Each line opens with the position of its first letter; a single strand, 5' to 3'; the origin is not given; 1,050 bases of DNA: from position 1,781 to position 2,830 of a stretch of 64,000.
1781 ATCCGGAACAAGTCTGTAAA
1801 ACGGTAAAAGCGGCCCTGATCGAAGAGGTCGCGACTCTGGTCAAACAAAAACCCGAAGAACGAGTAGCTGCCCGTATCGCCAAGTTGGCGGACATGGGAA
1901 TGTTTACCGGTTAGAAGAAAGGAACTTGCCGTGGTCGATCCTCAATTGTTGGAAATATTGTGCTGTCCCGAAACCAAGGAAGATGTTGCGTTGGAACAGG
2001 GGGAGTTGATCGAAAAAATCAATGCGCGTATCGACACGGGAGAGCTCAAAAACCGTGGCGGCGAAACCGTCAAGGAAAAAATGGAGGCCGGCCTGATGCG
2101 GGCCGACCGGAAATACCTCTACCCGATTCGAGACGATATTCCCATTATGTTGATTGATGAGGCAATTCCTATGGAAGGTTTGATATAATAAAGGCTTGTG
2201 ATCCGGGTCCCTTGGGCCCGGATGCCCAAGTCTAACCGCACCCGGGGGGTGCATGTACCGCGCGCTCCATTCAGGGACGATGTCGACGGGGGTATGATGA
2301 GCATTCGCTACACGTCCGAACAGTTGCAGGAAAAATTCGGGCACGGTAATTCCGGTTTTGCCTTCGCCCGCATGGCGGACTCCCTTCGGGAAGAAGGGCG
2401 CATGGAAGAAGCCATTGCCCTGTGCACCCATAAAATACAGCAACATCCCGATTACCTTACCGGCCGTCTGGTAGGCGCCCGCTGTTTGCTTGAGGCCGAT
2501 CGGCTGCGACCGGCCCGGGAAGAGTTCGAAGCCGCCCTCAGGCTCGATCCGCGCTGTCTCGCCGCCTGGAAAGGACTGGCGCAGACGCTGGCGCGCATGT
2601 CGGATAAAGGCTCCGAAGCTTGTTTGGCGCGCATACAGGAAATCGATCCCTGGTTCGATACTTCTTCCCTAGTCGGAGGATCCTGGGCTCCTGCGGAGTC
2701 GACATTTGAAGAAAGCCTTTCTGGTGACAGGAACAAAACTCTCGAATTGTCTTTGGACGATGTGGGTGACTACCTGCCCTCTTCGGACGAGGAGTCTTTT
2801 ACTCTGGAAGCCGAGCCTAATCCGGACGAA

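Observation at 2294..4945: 900-aa TPR-flanked hyper-acidic protein with five copies of an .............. motif, next to pilT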

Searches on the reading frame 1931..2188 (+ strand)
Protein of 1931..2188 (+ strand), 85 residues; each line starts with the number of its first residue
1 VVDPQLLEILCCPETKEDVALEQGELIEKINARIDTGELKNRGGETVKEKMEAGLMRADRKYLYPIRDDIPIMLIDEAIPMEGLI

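Call 30: search_protein_families(library=ncbifam, proteins=[window:1931-2188:+], max_evalue=0.00001)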
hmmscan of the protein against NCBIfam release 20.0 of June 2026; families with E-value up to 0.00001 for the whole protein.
window:1931-2188:+ (85 aa): 1 family
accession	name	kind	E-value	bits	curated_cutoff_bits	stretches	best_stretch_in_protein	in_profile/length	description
NF038101.1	Trm112_arch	equivalog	1.6e-06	28.2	77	0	5-74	4-54/59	methytransferase partner Trm112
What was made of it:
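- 1931..2188 (+): 85-aa Trm112-like gene immediately upstream. It recurs upstream of X in several arrangements. NCBIfam Trm112_arch E 1.6e-6, below cutoff (call 30).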

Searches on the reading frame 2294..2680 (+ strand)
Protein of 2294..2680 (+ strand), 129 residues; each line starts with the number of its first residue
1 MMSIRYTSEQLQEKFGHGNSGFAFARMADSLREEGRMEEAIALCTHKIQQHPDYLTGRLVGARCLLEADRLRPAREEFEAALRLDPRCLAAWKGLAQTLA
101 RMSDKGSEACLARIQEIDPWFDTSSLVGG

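Call 19: find_homologous_proteins(query=A2, max_evalue=0.00001)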
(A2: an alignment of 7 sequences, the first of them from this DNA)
Query A2 (7 sequences) (122 aa, profile of the alignment): 738 proteins with E <= 0.00001 among 5834 candidates; the best 120 are listed.
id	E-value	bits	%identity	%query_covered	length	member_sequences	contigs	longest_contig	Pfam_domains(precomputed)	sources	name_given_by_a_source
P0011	2.6e-58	214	34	91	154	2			PF13431.13,PF23914.2,PF13414.13,PF13176.13,PF13428.13,PF07721.21,PF14559.13,PF00515.35,PF12895.14,PF13424.13,PF13432.13,PF13181.13,PF07719.24,PF13174.13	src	-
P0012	3.4e-58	213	34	91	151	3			PF14559.13,PF13414.13,PF00515.35,PF12895.14,PF13424.13,PF13432.13,PF13428.13,PF13181.13,PF07719.24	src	-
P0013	4.6e-58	213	36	93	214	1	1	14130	PF13431.13,PF13414.13,PF13176.13,PF13428.13,PF14559.13,PF00515.35,PF12895.14,PF13424.13,PF13432.13,PF13181.13,PF07719.24,PF13174.13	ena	-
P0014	6.0e-58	213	35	93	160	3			PF23914.2,PF13414.13,PF13176.13,PF13428.13,PF07721.21,PF14559.13,PF00515.35,PF12895.14,PF13424.13,PF13432.13,PF13181.13,PF07719.24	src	-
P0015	6.1e-58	213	34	93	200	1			PF14559.13,PF13414.13,PF00515.35,PF13424.13,PF13432.13,PF13428.13,PF13181.13,PF07719.24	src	-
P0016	6.8e-58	212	35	93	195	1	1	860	PF14559.13,PF13414.13,PF00515.35,PF13424.13,PF13432.13,PF13428.13,PF13181.13,PF07719.24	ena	-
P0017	1.2e-57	212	35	93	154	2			PF14559.13,PF23914.2,PF13414.13,PF00515.35,PF12895.14,PF13424.13,PF13432.13,PF13428.13,PF13181.13,PF07719.24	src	-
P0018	2.2e-57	211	32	91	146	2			PF14559.13,PF13431.13,PF13414.13,PF00515.35,PF12895.14,PF13424.13,PF13176.13,PF13432.13,PF13428.13,PF13181.13,PF07719.24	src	-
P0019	2.3e-57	211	34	93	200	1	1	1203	PF07721.21,PF14559.13,PF13431.13,PF13414.13,PF00515.35,PF13424.13,PF13176.13,PF13432.13,PF13428.13,PF13181.13,PF07719.24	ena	-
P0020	2.9e-57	210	31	97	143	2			PF13431.13,PF23914.2,PF13414.13,PF13176.13,PF13428.13,PF07721.21,PF14559.13,PF00515.35,PF12895.14,PF13424.13,PF13432.13,PF13181.13,PF07719.24,PF13174.13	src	-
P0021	3.7e-57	210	31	91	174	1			PF13431.13,PF23914.2,PF13414.13,PF13176.13,PF13428.13,PF14559.13,PF00515.35,PF12895.14,PF13424.13,PF13432.13,PF13181.13,PF07719.24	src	-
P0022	4.6e-57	210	34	91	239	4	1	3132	PF14559.13,PF13431.13,PF13414.13,PF00515.35,PF13424.13,PF13176.13,PF13432.13,PF13428.13,PF13181.13,PF07719.24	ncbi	ncbi:MAG TPA: tetratricopeptide repeat protein, partial [Gemmatimonadaceae bacterium]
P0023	4.9e-57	210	31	91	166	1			PF14559.13,PF13431.13,PF23914.2,PF13414.13,PF00515.35,PF12895.14,PF13424.13,PF13432.13,PF13428.13,PF13181.13,PF07719.24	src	-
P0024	6.4e-57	209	32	91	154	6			PF14559.13,PF13431.13,PF13414.13,PF00515.35,PF12895.14,PF13424.13,PF13176.13,PF13432.13,PF13428.13,PF13181.13,PF07719.24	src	-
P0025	8.3e-57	209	34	93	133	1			PF13431.13,PF23914.2,PF13414.13,PF13176.13,PF13428.13,PF07721.21,PF14559.13,PF00515.35,PF12895.14,PF13424.13,PF13432.13,PF13181.13,PF07719.24,PF13174.13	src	-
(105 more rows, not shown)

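Call 21: find_related_loci(query=A2, collection=genome_contigs, flank=10000)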
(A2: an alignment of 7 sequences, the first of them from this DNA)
Query A2 (122 aa) in genome_contigs; peptide patterns used: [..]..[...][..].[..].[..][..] (x = any residue, [..] = any of these).
487 stretches matched a pattern; 187 encode a relative of the query (tblastn E <= 1e-3); the best 80 are kept; 80 distinct loci.
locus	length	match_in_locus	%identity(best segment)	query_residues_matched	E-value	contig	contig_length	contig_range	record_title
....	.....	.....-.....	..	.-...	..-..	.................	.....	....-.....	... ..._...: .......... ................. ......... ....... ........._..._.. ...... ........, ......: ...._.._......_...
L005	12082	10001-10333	39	9-119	5e-17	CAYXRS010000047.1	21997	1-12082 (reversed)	MAG TPA_asm: uncultured Gemmatimonadaceae bacterium isolate SRP217488_co1_28 genome assembly, contig: NODE_1350_length_2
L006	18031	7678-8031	36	2-119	1e-16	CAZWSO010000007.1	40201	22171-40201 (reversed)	MAG TPA_asm: uncultured Gemmatimonadaceae bacterium isolate SRP217488_co1_31 genome assembly, contig: NODE_409_length_40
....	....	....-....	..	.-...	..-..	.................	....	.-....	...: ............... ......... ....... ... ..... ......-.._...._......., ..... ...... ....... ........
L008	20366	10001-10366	34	1-122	6e-16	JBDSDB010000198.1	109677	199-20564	MAG: Gemmatimonadaceae bacterium isolate cluster1_bin.171 k127_11292872, whole genome shotgun sequence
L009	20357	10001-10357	35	1-119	6e-16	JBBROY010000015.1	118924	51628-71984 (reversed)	MAG: Gemmatimonadales bacterium isolate La1_metabat2.359 LA1C_B2.359_k141_783798L_118924_cov_24.3330, whole genome shotg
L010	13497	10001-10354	34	4-120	1e-15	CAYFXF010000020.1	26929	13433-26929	MAG TPA_asm: uncultured Gemmatimonadota bacterium isolate ERP108616_co2_409 genome assembly, contig: NODE_2320_length_26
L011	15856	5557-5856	39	24-122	9e-16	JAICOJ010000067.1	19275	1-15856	MAG: Gemmatimonadaceae bacterium isolate OFX_bin.8 k141_4176032_length_19275_cov_15.3562, whole genome shotgun sequence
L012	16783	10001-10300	39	24-122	1e-15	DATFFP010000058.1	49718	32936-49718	MAG TPA_asm: Gemmatimonadaceae bacterium isolate SMAG_U8639 k141_530764, whole genome shotgun sequence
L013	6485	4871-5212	37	9-122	1e-15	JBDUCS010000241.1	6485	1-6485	MAG: Gemmatimonadaceae bacterium isolate cluster4_bin.52 NODE_41740_length_6485_cov_6.582271, whole genome shotgun seque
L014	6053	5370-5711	39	9-122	2e-15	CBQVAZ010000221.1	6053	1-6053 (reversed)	MAG TPA_asm: uncultured Gemmatimonadaceae bacterium isolate SRR11839388_concoct_108 genome assembly, contig: ERZ27397410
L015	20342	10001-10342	35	9-122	2e-15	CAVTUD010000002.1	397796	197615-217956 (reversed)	MAG: uncultured Gemmatimonadaceae bacterium isolate MFD04967.bin.2.109 genome assembly, contig: contig_1716, whole genom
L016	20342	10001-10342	35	9-122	2e-15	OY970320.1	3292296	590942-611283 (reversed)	MAG: uncultured Gemmatimonadaceae bacterium isolate MFD00031.bin.c.2 genome assembly, chromosome: 1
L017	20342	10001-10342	34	9-122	3e-15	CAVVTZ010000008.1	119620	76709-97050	MAG: uncultured Gemmatimonadaceae bacterium isolate MFD04428.bin.2.87 genome assembly, contig: contig_56117, whole genom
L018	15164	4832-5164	33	9-119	3e-15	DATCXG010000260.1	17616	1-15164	MAG TPA_asm: Gemmatimonadaceae bacterium isolate SMAG_U7433 k141_25640, whole genome shotgun sequence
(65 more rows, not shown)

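Call 25: search_solved_structures(query=window:2294-2680:+, max_evalue=1, show_alignments=0)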
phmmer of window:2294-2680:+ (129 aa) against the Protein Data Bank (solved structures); distinct sequences matched with E-value up to 1: 75 (the best 60 are shown).
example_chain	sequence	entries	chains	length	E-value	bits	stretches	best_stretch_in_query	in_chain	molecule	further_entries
9qhb_A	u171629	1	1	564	1.5e-33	118.7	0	74-106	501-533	Engineered tetratricopeptide repeat protein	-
9qhc_A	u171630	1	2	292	5.3e-18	68.5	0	71-104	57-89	Engineered tetratricopeptide repeat protein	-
8bu0_A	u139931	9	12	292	1.9e-17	66.7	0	74-106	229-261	Consensus tetratricopeptide repeat protein | Crystal structure of an 8-repeat consensus TPR superhelix with Zinc. | Monomer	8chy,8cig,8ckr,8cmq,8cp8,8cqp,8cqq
7yeh_B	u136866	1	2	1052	1.8e-16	63.6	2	26-122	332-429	UDP-N-acetylglucosamine--peptide N-acetylglucosaminyltransferase 110 kDa subunit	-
7yea_A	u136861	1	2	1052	1.9e-16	63.4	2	26-122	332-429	UDP-N-acetylglucosamine--peptide N-acetylglucosaminyltransferase 110 kDa subunit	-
7ntf_A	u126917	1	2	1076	2e-16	63.4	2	26-122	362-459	Isoform 1 of UDP-N-acetylglucosamine--peptide N-acetylglucosaminyltransferase 110 kDa subu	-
1w3b_A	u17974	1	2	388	2.1e-15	60.1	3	26-104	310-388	UDP-N-ACETYLGLUCOSAMINE--PEPTIDE N-ACETYLGLUCOSAMINYLTRANSFERASE 110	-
6eou_A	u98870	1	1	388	2.2e-15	60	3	26-104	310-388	UDP-N-acetylglucosamine--peptide N-acetylglucosaminyltransferase 110 kDa subunit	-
9g8o_B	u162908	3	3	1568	6.3e-11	45.6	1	8-110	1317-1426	Superkiller complex protein 3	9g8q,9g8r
7qdr_B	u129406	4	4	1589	7.5e-11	45.4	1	8-101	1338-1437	Tetratricopeptide repeat protein 37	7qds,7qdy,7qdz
9gzg_A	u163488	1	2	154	1.7e-08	37.8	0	74-106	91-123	Engineered CTPR protein with glutamic acids for conductivity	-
6een_C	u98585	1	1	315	3.7e-08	36.7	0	23-49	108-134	Designer Pentatricopeptide Protein dPPR10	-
6een_A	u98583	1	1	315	4.5e-08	36.4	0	23-79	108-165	Designer Pentatricopeptide Protein dPPR10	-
5lvv_A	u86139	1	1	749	1.9e-07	34.4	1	14-122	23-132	UDP-N-acetylglucosamine--peptide N-acetylglucosaminyltransferase 110 kDa subunit,UDP-N-ace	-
2fo7_A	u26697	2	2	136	3e-07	33.7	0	74-106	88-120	SYNTHETIC CONSENSUS TPR PROTEIN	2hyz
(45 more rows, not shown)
